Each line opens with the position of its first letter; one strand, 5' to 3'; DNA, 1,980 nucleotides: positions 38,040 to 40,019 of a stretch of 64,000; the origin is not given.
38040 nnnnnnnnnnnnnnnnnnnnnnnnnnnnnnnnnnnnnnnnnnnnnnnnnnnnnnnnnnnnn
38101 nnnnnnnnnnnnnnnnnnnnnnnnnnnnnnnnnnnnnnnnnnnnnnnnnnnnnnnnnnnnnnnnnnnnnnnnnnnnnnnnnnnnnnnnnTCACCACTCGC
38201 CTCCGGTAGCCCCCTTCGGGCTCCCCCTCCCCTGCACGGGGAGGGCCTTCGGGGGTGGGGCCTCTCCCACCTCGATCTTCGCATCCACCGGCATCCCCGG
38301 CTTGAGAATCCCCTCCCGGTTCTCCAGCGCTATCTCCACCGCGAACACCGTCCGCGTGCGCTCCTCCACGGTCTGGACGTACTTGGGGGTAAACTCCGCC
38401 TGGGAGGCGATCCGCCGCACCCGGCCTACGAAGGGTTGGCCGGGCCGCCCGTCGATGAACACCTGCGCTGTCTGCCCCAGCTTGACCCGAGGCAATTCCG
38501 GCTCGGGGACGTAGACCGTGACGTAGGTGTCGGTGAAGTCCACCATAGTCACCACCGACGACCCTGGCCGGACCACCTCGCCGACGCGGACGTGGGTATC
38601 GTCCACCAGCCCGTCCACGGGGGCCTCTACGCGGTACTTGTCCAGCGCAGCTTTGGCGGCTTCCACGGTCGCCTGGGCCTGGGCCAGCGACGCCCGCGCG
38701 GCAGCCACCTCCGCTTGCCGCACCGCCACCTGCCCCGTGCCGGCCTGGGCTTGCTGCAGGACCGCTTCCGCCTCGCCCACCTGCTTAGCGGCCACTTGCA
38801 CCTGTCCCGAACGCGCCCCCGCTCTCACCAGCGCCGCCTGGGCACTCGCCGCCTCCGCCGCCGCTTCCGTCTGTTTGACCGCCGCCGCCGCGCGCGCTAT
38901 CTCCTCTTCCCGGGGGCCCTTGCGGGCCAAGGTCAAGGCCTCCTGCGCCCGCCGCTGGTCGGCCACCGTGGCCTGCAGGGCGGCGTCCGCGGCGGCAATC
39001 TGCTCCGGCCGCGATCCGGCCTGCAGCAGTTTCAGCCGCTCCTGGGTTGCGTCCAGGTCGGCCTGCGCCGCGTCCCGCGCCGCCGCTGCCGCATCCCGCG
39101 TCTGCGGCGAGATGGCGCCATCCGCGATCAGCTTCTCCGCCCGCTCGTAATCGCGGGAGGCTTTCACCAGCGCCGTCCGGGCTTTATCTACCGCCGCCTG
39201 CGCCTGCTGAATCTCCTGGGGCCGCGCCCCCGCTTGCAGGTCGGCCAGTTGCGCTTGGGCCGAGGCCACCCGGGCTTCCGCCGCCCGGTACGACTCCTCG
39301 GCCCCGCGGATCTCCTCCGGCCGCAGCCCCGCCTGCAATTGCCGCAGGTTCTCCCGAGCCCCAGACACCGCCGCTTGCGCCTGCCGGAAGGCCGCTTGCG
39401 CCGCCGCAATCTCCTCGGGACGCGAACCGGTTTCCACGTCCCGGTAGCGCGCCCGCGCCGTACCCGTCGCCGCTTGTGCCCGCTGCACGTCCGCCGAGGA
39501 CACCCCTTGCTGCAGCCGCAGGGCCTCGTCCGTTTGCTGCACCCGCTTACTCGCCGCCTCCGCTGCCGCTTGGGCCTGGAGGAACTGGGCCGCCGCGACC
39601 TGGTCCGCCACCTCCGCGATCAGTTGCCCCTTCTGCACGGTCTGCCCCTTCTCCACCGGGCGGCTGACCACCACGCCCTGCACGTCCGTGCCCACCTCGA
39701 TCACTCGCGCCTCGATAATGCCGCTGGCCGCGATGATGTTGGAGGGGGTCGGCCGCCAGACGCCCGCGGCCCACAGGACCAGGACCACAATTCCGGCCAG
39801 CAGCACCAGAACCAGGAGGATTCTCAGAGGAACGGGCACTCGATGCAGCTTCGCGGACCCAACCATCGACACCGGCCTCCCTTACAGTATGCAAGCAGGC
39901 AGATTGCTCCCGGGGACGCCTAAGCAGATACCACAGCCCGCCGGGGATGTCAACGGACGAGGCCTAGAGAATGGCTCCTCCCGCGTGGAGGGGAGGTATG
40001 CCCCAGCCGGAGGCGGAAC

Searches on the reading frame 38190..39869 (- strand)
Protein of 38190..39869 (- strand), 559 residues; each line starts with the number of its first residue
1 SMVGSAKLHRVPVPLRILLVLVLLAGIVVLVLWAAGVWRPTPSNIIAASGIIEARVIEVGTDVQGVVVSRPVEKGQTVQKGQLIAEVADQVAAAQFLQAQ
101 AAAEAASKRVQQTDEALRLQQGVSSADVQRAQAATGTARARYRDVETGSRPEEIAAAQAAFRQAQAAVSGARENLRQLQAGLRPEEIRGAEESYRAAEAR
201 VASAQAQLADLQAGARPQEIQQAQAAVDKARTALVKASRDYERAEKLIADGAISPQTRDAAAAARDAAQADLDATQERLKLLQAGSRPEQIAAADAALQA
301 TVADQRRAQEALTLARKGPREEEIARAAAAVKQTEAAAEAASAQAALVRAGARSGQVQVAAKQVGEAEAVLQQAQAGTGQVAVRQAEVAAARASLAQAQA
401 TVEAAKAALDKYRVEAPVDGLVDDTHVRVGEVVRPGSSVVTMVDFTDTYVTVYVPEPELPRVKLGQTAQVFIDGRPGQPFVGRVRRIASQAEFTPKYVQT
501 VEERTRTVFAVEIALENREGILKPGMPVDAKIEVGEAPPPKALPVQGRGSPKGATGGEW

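Call 86: search_protein_families(library=pfam, proteins=[window:38190-39869:-], max_evalue=0.00001)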
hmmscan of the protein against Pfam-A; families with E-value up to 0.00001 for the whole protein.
window:38190-39869:- (559 aa): 2 families
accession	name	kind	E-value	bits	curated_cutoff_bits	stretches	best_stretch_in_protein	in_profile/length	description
PF16576.10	HlyD_D23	-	2.9e-17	63.1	30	1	357-526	49-212/214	Barrel-sandwich domain of CusB or HlyD membrane-fusion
PF13437.12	HlyD_3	-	3.7e-17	63.4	22.2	1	414-525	2-106/106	HlyD family secretion protein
